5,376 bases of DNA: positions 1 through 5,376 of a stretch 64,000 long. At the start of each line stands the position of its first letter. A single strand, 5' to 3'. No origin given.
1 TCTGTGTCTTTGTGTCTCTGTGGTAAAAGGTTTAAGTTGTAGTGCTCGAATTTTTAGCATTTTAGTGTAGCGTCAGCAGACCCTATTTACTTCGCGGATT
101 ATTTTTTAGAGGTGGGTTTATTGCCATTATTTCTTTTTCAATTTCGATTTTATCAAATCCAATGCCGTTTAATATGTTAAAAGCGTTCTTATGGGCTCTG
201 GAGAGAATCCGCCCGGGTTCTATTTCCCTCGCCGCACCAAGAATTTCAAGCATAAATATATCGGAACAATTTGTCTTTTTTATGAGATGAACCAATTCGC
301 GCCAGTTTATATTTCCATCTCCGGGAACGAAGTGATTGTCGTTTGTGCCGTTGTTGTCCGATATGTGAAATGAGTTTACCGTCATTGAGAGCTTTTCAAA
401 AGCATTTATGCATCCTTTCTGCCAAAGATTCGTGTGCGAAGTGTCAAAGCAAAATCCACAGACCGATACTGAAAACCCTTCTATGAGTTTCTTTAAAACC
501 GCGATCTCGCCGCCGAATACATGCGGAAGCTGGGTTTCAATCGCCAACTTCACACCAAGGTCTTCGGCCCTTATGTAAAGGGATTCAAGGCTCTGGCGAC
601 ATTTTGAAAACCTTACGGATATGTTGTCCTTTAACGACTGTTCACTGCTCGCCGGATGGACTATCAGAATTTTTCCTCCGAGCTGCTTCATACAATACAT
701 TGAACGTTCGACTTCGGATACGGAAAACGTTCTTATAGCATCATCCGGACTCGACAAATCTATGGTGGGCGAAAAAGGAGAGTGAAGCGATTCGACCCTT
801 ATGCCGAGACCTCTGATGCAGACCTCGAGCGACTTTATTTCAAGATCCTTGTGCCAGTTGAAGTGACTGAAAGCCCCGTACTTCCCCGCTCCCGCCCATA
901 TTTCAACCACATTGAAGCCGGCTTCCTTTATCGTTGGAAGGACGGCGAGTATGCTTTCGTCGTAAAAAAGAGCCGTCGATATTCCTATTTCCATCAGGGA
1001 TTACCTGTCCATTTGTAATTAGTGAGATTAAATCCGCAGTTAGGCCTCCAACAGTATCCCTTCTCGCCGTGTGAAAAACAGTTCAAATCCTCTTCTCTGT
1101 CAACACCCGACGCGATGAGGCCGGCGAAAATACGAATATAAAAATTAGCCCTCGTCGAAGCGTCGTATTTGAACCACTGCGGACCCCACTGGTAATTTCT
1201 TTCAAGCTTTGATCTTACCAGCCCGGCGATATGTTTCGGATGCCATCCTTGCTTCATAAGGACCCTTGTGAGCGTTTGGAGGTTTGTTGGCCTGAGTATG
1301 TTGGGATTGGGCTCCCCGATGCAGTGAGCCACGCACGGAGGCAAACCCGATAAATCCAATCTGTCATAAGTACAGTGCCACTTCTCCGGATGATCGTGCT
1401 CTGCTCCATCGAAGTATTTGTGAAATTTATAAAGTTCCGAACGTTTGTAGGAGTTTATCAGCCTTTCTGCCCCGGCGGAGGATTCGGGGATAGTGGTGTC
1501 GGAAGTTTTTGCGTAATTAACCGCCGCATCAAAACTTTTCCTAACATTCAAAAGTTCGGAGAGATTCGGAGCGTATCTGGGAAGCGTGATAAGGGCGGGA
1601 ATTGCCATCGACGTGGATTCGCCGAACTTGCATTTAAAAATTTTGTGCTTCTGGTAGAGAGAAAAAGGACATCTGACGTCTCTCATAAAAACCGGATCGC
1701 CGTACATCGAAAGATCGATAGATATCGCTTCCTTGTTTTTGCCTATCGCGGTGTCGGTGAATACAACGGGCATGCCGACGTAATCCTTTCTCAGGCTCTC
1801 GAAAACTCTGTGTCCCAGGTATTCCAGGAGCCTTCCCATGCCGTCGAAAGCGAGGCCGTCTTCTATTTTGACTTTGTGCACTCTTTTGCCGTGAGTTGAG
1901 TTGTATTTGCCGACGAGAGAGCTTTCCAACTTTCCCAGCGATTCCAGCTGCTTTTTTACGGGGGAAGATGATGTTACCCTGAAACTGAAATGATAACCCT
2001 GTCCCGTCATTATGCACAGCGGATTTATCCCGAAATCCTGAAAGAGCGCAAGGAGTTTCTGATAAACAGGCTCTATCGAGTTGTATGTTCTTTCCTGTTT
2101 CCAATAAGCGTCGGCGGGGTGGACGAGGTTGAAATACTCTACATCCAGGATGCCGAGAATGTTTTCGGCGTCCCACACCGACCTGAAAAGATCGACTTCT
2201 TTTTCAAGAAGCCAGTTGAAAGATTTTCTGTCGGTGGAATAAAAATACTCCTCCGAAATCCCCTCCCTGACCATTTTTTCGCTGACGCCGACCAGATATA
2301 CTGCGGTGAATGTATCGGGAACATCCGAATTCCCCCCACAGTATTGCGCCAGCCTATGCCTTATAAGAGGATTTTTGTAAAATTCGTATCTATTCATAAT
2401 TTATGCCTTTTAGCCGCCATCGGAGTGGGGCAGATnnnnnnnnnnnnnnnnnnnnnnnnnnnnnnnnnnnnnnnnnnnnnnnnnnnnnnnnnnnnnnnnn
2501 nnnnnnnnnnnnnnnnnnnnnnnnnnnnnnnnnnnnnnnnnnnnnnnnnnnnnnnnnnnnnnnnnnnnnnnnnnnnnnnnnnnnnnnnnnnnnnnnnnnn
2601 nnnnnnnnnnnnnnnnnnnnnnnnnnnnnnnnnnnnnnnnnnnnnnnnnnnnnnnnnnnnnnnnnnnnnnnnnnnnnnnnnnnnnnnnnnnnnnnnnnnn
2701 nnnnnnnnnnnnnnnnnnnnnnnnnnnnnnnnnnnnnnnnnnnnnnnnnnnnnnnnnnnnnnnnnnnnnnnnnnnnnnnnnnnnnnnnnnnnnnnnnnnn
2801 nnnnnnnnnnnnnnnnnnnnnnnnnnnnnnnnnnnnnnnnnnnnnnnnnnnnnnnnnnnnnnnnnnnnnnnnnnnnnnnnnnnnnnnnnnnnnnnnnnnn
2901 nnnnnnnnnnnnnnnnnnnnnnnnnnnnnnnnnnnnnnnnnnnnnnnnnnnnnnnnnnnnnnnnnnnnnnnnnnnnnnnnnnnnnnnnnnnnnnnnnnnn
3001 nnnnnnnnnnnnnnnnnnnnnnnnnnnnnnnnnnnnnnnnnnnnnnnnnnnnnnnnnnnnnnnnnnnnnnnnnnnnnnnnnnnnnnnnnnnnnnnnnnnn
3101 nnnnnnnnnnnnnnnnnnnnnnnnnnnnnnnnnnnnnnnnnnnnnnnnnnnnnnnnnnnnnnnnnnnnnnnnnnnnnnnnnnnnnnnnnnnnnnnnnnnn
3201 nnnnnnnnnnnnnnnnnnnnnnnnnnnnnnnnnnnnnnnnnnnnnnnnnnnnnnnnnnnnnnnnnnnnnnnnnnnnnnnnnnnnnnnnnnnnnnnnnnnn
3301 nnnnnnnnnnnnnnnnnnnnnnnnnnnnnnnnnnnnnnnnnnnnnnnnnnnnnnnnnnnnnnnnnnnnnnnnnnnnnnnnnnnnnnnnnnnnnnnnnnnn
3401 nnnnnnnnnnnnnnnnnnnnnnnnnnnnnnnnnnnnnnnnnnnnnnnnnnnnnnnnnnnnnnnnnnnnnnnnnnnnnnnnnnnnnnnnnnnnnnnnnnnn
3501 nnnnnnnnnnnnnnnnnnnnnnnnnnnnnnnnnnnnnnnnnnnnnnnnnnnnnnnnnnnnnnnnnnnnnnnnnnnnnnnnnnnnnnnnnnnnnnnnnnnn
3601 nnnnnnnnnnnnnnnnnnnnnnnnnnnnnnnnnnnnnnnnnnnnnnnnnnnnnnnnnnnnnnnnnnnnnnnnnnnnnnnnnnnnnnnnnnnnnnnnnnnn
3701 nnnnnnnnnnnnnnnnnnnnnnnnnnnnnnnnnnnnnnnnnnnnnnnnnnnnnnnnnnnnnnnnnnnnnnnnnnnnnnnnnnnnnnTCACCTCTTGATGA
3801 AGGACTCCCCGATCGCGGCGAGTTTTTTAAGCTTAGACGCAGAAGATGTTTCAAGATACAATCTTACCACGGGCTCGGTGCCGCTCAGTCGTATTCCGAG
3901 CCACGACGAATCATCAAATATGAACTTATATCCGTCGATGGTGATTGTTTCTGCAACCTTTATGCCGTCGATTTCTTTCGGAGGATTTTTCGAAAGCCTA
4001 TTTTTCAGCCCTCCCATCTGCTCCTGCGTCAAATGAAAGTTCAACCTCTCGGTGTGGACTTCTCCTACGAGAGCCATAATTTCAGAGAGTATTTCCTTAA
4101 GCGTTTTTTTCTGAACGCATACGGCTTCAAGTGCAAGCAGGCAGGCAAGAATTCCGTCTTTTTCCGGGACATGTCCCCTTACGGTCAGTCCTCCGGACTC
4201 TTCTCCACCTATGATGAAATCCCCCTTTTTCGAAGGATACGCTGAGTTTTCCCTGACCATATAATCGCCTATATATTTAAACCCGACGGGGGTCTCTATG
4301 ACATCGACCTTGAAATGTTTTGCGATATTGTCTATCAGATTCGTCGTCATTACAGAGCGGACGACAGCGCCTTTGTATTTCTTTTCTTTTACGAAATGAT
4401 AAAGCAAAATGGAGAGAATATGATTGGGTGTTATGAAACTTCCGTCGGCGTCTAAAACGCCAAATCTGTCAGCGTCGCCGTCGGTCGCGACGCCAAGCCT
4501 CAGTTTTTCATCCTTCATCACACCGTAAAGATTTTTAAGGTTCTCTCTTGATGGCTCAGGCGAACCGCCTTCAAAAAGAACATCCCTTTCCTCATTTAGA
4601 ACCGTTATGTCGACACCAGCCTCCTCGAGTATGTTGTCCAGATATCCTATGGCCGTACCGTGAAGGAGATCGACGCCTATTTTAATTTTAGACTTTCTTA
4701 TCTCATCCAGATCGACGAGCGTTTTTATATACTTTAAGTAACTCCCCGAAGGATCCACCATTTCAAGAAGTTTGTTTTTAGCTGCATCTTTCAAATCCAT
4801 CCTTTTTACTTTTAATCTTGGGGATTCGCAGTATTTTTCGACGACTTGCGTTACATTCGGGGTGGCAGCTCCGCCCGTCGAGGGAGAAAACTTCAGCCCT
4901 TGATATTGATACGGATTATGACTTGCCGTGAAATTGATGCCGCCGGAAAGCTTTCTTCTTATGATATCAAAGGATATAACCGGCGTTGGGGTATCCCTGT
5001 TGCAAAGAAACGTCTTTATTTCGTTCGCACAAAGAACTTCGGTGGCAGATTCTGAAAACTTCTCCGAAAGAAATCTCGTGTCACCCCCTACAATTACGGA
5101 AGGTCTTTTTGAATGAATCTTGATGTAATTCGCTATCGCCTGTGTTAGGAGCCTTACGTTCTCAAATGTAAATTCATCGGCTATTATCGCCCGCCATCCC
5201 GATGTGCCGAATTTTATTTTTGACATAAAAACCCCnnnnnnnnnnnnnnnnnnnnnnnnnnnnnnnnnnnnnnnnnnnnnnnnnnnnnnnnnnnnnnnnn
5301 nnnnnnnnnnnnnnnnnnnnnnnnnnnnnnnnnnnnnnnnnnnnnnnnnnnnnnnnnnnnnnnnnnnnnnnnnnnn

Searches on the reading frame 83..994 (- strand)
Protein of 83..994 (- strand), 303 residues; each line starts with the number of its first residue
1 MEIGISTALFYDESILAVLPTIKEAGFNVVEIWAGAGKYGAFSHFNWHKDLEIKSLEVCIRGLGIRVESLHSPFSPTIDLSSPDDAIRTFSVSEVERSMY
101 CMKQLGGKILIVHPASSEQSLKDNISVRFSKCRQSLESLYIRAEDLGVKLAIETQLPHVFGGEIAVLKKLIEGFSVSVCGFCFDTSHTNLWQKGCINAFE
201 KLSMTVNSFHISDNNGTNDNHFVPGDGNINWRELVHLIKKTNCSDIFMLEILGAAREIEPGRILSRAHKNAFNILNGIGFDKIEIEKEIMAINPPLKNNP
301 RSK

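Call 78: search_protein_families(library=pfam, proteins=[window:83-994:-], max_evalue=0.0001)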
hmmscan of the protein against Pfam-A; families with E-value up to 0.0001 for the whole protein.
window:83-994:- (303 aa): 1 family
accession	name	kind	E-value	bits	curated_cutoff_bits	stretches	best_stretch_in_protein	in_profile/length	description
PF01261.30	AP_endonuc_2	-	2.7e-32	112.9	31.1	1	22-253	4-231/249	Xylose isomerase-like TIM barrel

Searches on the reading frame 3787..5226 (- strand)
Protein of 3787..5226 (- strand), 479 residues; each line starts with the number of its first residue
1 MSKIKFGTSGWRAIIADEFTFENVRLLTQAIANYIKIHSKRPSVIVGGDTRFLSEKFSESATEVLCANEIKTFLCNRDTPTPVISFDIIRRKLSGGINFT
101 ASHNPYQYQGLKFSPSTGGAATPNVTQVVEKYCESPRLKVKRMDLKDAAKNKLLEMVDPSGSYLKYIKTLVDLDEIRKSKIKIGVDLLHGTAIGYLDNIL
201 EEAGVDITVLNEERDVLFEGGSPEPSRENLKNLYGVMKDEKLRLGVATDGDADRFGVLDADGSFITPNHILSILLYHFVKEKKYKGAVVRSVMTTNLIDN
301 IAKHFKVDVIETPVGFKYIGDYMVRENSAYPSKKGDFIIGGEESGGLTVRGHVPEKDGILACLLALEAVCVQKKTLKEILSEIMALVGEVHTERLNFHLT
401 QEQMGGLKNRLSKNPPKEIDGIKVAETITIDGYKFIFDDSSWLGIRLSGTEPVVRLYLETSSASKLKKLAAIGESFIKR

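Call 78: search_protein_families(library=pfam, proteins=[window:3787-5226:-], max_evalue=0.0001)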
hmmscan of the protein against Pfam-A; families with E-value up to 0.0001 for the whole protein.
window:3787-5226:- (479 aa): 4 families
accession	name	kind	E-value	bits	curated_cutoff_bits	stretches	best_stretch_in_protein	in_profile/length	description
PF02878.22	PGM_PMM_I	-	1.3e-35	122.6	22.5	1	4-134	2-132/138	Phosphoglucomutase/phosphomannomutase, alpha/beta/alpha domain I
PF02880.22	PGM_PMM_III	-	2.8e-28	98.8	20.7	1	267-385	2-113/115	Phosphoglucomutase/phosphomannomutase, alpha/beta/alpha domain III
PF02879.22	PGM_PMM_II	-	3e-25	89.2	29.3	1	162-262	2-103/103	Phosphoglucomutase/phosphomannomutase, alpha/beta/alpha domain II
PF00408.26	PGM_PMM_IV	-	1e-11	45.2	23.1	1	414-471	8-63/68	Phosphoglucomutase/phosphomannomutase, C-terminal domain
